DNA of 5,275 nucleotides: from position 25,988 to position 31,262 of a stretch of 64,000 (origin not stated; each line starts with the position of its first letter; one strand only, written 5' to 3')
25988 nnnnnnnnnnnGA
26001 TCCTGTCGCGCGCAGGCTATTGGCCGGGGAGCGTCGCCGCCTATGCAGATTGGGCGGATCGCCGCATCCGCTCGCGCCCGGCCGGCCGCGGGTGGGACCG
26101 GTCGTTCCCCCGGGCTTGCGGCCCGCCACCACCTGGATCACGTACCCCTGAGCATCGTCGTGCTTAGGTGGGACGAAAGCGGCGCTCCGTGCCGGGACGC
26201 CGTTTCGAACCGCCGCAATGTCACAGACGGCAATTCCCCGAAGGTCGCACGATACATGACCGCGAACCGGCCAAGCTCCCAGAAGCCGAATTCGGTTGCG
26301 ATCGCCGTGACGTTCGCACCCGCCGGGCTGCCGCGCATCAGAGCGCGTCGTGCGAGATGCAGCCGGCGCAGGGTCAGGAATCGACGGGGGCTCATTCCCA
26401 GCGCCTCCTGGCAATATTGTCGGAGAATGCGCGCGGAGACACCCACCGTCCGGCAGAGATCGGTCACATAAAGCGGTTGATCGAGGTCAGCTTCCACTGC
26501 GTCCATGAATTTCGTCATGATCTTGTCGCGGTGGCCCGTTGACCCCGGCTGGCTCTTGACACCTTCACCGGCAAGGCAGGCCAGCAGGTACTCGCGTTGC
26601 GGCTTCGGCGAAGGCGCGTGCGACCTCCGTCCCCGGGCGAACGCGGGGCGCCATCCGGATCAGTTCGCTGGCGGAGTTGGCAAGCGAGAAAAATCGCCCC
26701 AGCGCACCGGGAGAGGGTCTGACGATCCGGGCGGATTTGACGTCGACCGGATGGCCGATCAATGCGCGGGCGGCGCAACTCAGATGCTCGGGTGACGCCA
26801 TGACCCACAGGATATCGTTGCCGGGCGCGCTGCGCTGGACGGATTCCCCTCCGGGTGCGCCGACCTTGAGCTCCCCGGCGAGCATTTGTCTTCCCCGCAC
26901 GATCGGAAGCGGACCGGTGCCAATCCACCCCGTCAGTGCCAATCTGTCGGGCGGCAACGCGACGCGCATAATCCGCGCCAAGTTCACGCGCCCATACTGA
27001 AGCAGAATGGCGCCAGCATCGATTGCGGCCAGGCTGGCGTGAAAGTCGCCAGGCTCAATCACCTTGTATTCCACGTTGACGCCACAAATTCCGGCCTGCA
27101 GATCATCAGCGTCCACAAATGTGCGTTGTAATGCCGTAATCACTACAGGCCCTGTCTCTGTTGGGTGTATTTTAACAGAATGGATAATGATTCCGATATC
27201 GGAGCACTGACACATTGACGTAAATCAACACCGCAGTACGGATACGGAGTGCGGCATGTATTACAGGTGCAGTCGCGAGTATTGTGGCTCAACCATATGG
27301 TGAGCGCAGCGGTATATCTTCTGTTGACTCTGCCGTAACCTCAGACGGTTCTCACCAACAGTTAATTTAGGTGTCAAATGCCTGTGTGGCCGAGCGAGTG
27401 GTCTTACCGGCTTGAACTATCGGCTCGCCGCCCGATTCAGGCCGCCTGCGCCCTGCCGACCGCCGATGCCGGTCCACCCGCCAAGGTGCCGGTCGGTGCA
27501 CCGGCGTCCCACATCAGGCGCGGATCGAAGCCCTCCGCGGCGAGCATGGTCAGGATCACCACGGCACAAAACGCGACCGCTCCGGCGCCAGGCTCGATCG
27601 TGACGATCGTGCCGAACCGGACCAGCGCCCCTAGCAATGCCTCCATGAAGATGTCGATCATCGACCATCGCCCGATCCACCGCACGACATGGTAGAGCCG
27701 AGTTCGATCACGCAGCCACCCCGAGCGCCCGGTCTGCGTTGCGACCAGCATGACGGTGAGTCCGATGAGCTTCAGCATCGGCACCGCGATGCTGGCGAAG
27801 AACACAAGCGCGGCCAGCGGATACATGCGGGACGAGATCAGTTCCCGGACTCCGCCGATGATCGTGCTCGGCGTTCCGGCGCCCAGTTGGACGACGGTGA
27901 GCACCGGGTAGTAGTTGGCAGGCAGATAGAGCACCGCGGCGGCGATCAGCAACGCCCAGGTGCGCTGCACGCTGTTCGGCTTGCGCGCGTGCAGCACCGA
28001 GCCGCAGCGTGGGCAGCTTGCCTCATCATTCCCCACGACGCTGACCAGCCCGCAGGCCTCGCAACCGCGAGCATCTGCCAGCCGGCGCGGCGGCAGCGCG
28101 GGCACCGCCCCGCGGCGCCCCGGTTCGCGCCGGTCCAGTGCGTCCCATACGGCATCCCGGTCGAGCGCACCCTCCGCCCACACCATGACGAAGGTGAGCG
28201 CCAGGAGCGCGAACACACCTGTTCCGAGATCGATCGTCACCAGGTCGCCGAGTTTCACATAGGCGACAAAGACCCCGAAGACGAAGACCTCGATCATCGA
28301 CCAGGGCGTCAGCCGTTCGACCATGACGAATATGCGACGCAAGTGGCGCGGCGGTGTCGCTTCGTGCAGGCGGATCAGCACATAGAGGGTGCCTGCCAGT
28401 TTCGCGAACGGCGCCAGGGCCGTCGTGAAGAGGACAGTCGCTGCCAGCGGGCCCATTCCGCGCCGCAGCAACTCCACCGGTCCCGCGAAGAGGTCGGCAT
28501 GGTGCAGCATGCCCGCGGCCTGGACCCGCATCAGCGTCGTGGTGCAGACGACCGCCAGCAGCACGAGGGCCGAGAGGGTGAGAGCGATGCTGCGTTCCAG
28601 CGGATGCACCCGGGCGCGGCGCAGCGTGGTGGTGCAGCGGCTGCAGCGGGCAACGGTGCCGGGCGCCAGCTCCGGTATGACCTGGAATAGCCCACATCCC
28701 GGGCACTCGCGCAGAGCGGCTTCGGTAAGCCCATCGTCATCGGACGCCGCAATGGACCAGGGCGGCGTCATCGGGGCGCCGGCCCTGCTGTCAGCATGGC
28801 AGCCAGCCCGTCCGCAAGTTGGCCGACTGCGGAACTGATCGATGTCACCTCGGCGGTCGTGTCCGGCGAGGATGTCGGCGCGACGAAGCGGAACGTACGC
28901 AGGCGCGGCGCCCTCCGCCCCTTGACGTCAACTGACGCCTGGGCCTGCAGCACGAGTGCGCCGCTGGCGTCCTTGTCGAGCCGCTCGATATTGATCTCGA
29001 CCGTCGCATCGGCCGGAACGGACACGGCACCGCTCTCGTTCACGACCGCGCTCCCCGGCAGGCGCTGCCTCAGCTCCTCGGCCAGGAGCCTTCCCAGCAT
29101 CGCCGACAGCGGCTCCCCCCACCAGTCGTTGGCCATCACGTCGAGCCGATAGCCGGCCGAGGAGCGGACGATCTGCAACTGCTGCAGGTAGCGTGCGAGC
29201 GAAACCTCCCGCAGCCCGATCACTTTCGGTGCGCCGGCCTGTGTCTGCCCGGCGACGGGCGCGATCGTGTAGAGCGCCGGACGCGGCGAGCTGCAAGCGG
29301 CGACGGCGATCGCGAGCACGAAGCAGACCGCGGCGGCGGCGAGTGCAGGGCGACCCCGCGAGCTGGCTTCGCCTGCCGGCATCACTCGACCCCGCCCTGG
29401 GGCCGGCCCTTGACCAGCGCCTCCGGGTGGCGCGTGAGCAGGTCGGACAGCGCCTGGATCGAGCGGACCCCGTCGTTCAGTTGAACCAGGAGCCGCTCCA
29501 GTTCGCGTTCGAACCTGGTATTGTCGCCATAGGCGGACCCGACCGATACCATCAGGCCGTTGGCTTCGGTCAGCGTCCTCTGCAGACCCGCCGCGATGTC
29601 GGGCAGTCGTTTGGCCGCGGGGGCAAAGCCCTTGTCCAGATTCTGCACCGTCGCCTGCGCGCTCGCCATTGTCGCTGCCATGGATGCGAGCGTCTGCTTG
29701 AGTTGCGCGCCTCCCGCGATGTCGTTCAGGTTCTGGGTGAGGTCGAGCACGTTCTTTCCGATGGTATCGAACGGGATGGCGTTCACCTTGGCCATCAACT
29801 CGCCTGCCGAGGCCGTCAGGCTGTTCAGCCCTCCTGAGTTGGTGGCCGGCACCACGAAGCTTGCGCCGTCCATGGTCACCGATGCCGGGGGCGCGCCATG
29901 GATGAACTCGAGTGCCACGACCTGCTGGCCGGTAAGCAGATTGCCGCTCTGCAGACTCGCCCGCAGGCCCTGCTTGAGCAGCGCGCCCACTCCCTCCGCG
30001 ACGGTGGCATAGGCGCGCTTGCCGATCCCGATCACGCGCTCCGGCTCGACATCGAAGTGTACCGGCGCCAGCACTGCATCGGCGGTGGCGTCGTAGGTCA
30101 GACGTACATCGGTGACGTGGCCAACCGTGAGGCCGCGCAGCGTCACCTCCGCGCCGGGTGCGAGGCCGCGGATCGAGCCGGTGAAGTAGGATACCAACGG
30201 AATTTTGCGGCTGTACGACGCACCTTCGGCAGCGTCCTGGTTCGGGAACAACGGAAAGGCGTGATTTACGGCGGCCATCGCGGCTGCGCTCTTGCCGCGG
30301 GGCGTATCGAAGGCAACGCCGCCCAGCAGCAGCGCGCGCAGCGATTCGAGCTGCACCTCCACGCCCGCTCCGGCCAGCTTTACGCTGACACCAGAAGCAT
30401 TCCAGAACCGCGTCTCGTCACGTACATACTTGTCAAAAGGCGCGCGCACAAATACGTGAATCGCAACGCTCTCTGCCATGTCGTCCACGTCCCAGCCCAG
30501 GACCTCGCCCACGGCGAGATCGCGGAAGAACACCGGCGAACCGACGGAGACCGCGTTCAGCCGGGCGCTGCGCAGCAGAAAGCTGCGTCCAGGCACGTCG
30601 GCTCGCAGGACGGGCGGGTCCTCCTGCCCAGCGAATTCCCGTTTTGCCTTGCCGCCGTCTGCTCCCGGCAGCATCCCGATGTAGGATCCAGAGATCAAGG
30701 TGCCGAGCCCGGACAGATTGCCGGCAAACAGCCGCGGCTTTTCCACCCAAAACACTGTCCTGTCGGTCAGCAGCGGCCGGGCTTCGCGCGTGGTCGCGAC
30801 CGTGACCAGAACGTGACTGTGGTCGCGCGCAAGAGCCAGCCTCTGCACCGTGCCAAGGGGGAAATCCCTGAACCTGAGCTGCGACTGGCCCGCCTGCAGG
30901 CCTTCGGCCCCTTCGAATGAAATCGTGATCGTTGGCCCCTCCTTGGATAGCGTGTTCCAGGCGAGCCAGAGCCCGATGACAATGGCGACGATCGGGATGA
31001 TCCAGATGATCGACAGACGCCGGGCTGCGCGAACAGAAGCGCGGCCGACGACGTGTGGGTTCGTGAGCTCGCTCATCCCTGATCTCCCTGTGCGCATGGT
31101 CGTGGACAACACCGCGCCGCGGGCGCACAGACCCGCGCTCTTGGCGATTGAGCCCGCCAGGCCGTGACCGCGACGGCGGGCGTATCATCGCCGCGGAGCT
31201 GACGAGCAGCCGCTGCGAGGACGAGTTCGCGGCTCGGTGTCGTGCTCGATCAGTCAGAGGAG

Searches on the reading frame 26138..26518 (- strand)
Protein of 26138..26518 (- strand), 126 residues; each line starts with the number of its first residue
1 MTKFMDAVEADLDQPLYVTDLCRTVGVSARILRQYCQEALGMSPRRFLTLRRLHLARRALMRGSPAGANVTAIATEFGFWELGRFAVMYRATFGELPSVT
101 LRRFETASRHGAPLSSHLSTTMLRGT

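Call 7: search_protein_families(library=pfam, proteins=[window:26138-26518:-], max_evalue=0.01)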
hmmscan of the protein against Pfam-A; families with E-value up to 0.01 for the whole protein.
window:26138-26518:- (126 aa): 2 families
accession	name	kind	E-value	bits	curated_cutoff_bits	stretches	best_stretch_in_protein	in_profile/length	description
PF12833.13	HTH_18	-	8.3e-21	74.5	33.6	1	21-103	1-80/80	Helix-turn-helix domain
PF00165.29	HTH_AraC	-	2.1e-06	28.2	26.6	1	10-49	3-42/42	Bacterial regulatory helix-turn-helix proteins, AraC family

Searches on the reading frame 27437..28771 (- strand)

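Call 8: search_protein_families(library=pfam, proteins=[window:27437-28771:-], max_evalue=0.01)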
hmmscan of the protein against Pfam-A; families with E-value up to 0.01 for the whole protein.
window:27437-28771:- (444 aa): 3 families
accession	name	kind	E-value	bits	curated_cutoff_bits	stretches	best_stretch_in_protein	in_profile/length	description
PF04403.18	PqiA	-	5.1e-88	293.3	23.8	2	268-423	1-154/156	Paraquat-inducible protein A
PF19134.6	DUF5817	-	2.8e-05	24.5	31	0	236-266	5-37/57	Domain of unknown function (DUF5817)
PF22910.1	EDR4-like_1st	-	0.0019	18.3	27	1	22-51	6-33/34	Enhanced disease resistance 4-like, N-terminal domain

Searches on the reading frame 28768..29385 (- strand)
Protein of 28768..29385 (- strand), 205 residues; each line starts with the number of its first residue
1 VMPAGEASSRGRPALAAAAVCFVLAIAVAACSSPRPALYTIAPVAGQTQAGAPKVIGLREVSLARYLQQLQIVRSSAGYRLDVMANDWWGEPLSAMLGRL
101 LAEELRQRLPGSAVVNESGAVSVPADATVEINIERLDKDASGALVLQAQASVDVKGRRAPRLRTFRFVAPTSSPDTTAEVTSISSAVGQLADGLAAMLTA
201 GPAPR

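Call 8: search_protein_families(library=pfam, proteins=[window:28768-29385:-], max_evalue=0.01)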
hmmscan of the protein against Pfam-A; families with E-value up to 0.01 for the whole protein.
window:28768-29385:- (205 aa): 1 family
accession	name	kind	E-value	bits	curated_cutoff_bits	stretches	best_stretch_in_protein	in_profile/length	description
PF03886.18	ABC_trans_aux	-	1.3e-28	100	26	1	39-194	1-160/161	ABC-type transport auxiliary lipoprotein component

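Call 13: find_encoding_contigs(protein=window:28768-29385:-, flank=10000, max_places=6)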
Protein window:28768-29385:- (205 aa): no gene with exactly this product is on record in the collection.
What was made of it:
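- Tried and rejected: An exact-protein lookup of PqiC was not on record (call 13).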

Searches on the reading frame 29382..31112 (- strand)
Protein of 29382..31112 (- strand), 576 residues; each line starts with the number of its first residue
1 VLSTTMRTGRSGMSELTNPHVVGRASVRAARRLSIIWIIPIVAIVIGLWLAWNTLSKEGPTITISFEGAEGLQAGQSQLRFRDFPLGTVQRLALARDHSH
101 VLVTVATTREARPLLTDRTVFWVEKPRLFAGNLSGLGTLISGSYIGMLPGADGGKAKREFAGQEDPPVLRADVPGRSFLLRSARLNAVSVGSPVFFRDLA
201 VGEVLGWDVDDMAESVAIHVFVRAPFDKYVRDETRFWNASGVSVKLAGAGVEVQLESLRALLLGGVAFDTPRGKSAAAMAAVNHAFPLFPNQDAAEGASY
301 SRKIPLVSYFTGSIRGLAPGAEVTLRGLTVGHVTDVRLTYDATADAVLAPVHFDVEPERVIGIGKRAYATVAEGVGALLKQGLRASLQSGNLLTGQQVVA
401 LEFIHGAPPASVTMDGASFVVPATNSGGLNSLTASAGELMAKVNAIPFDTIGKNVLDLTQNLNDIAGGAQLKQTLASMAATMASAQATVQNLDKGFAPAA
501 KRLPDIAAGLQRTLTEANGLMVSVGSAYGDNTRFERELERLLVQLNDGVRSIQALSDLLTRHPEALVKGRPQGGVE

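Call 8: search_protein_families(library=pfam, proteins=[window:29382-31112:-], max_evalue=0.01)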
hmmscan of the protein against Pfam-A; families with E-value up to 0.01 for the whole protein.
window:29382-31112:- (576 aa): 1 family
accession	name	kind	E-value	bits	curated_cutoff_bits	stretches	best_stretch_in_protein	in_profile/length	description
PF02470.25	MlaD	-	1e-27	96.6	25.1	3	312-402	10-79/81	MlaD protein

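Call 12: find_related_loci(query=window:29382-31112:-, collection=genome_contigs, flank=10000)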
Query window:29382-31112:- (576 aa) in genome_contigs; peptide patterns used: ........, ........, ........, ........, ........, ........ (x = any residue, [..] = any of these).
91 stretches matched a pattern, but none encodes a relative of the query by tblastn (E <= 1e-3).
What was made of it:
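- Tried and rejected: The first genome_contigs scan with PqiB alone found no relative (call 12).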
